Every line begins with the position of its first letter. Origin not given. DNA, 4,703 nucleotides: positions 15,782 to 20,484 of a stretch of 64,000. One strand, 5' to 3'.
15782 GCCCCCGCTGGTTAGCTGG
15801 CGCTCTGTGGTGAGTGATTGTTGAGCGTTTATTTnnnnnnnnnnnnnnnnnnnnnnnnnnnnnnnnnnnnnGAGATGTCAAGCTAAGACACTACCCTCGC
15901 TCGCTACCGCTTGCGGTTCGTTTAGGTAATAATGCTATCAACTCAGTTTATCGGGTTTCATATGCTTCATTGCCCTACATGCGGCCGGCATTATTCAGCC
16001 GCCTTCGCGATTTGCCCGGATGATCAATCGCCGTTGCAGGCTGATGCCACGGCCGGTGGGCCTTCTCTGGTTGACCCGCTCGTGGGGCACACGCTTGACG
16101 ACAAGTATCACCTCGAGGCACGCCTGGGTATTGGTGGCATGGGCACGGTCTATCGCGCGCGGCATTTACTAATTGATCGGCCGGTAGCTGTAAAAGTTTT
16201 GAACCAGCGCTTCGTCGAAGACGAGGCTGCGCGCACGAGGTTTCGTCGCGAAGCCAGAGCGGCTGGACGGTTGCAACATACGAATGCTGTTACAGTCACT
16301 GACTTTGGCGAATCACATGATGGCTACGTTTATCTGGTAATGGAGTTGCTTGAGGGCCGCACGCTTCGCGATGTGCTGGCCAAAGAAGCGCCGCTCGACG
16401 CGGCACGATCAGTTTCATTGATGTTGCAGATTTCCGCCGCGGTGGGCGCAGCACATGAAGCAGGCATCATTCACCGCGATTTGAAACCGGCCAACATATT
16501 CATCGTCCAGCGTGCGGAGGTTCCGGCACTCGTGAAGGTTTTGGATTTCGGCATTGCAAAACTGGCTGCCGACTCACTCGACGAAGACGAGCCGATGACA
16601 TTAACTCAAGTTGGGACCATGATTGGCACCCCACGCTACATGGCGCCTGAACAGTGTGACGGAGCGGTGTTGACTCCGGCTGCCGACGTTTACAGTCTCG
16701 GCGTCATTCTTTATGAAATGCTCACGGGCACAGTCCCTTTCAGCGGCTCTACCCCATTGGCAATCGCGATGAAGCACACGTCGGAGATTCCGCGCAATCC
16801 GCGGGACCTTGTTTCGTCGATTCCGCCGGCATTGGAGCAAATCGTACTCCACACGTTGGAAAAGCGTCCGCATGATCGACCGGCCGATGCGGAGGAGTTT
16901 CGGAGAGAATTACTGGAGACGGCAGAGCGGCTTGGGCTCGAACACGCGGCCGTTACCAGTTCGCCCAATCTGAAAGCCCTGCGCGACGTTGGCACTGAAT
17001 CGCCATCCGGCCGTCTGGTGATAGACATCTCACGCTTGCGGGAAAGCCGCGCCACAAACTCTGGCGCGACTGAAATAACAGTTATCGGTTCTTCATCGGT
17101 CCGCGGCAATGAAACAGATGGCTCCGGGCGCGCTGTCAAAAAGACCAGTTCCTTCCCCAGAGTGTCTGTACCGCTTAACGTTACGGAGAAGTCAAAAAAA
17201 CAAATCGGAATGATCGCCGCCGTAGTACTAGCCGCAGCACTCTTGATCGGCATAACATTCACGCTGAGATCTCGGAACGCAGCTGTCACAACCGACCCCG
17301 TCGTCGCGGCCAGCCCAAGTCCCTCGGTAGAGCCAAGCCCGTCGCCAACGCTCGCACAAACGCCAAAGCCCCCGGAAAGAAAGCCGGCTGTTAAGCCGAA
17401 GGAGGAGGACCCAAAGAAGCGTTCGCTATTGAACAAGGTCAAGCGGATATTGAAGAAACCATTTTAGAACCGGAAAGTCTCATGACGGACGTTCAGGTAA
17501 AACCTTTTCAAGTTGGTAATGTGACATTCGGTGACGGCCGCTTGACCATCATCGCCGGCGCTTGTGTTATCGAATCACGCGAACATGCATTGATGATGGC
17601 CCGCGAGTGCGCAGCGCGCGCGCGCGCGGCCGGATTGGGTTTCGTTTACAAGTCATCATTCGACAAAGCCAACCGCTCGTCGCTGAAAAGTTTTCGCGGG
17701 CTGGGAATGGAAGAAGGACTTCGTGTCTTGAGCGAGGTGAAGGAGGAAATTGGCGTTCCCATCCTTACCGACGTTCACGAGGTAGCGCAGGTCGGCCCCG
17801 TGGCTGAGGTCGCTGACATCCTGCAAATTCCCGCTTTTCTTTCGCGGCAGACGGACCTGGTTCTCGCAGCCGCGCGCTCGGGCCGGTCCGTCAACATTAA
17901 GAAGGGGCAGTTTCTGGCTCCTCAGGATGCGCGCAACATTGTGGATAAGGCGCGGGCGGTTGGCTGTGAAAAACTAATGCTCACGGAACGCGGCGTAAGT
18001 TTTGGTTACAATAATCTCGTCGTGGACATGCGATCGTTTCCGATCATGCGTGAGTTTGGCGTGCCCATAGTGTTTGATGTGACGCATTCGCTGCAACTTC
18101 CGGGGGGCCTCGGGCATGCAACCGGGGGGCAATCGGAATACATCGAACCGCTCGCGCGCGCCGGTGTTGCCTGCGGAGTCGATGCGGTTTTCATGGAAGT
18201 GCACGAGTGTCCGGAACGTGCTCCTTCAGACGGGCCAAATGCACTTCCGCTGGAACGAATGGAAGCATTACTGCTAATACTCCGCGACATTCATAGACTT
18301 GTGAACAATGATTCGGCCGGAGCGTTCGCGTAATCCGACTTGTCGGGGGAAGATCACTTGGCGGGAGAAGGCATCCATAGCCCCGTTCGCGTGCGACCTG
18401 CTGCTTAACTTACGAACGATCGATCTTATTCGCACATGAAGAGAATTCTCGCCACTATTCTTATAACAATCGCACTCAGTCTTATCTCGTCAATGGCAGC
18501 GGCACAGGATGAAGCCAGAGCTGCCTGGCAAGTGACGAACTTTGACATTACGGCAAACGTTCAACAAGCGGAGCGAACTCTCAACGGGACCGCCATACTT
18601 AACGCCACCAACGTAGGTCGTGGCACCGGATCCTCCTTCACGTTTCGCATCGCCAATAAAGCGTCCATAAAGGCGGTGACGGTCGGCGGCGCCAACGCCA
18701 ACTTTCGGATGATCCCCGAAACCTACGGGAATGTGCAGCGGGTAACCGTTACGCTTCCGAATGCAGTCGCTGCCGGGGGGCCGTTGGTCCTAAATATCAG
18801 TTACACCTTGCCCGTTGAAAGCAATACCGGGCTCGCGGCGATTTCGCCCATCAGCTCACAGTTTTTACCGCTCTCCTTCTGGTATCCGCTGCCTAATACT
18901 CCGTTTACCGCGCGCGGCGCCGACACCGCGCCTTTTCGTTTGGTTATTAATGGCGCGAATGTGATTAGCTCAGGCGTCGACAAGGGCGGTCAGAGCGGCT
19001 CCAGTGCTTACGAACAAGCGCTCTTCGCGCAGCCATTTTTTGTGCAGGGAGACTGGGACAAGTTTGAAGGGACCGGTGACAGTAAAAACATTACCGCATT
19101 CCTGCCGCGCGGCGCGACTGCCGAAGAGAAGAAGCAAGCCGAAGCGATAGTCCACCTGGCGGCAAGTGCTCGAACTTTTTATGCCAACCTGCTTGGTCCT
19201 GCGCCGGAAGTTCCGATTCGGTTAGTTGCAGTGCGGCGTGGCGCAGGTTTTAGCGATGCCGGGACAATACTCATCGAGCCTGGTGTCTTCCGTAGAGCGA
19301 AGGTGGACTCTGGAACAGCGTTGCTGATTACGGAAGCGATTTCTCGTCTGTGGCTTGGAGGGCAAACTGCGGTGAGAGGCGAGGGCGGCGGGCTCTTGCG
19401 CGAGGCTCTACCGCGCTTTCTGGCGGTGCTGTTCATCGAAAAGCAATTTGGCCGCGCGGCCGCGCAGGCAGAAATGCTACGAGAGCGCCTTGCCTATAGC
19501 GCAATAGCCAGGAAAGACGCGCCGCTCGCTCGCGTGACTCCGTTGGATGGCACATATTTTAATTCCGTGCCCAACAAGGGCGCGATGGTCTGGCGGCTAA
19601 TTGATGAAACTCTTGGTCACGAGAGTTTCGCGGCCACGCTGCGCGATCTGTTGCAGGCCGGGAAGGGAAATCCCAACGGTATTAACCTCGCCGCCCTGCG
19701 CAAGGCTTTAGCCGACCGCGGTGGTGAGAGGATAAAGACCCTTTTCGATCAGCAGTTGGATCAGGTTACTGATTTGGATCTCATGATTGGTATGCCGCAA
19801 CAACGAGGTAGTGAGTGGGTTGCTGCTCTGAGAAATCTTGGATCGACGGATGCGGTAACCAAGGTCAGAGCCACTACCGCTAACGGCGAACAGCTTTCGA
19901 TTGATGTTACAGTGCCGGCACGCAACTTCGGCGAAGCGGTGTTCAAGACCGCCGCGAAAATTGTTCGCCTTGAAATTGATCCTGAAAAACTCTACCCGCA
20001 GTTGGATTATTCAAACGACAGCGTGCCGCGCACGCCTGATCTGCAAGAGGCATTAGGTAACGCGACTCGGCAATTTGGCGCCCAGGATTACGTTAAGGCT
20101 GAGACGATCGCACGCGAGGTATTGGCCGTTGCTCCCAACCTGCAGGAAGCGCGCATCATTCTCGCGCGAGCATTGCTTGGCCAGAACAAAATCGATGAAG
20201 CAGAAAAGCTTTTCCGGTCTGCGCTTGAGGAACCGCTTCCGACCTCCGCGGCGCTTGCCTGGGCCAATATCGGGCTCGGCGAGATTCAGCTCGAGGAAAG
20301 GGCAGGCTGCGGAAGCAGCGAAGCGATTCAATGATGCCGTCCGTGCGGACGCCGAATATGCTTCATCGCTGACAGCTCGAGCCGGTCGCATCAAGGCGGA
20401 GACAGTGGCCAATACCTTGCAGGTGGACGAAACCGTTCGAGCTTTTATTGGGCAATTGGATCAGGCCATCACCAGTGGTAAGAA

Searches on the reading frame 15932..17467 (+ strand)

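Call 64: search_protein_families(library=pfam, proteins=[window:15932-17467:+], max_evalue=0.00001)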
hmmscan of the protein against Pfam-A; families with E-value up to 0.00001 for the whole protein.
window:15932-17467:+ (511 aa): 3 families
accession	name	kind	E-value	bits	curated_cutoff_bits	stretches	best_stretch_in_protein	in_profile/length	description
PF00069.31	Pkinase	-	2.5e-52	178.3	31.7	1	59-318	1-253/263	Protein kinase domain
PF07714.23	PK_Tyr_Ser-Thr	-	1.3e-32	113.5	23.1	1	60-318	2-250/258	Protein tyrosine and serine/threonine kinase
PF06293.20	Kdo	-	9.4e-06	25.6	21.3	0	99-207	53-167/207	Lipopolysaccharide kinase (Kdo/WaaP) family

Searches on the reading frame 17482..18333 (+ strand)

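Call 64: search_protein_families(library=pfam, proteins=[window:17482-18333:+], max_evalue=0.00001)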
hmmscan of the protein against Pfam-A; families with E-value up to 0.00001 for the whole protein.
window:17482-18333:+ (283 aa): 1 family
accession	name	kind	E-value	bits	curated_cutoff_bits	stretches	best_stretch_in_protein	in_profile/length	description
PF00793.26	DAHP_synth_1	-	4.3e-68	229.6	25.5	1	14-273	10-267/270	DAHP synthetase I family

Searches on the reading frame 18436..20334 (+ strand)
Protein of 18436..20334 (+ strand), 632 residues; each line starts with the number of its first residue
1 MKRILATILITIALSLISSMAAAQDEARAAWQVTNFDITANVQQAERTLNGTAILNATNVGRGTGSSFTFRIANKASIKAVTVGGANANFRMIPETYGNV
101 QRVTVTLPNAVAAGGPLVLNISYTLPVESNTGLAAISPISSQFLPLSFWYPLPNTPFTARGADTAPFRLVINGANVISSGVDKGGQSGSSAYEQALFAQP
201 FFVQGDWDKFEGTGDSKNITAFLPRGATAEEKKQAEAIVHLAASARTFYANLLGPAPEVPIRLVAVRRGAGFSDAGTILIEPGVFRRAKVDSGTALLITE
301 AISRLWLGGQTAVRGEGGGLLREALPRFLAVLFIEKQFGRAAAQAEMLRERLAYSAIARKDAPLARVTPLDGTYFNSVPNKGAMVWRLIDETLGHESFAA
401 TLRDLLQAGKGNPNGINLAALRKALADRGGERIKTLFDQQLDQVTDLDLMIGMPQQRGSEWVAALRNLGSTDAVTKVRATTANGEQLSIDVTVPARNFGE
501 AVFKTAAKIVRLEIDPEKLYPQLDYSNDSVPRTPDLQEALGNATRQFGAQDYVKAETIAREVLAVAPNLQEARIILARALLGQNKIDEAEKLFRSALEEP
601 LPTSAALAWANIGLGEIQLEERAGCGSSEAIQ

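Call 64: search_protein_families(library=pfam, proteins=[window:18436-20334:+], max_evalue=0.00001)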
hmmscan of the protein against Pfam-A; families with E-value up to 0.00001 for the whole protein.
window:18436-20334:+ (632 aa): 1 family
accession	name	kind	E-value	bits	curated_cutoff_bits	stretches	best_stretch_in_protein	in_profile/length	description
PF14559.12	TPR_19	-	4.2e-07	30.6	25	1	548-599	3-54/68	Tetratricopeptide repeat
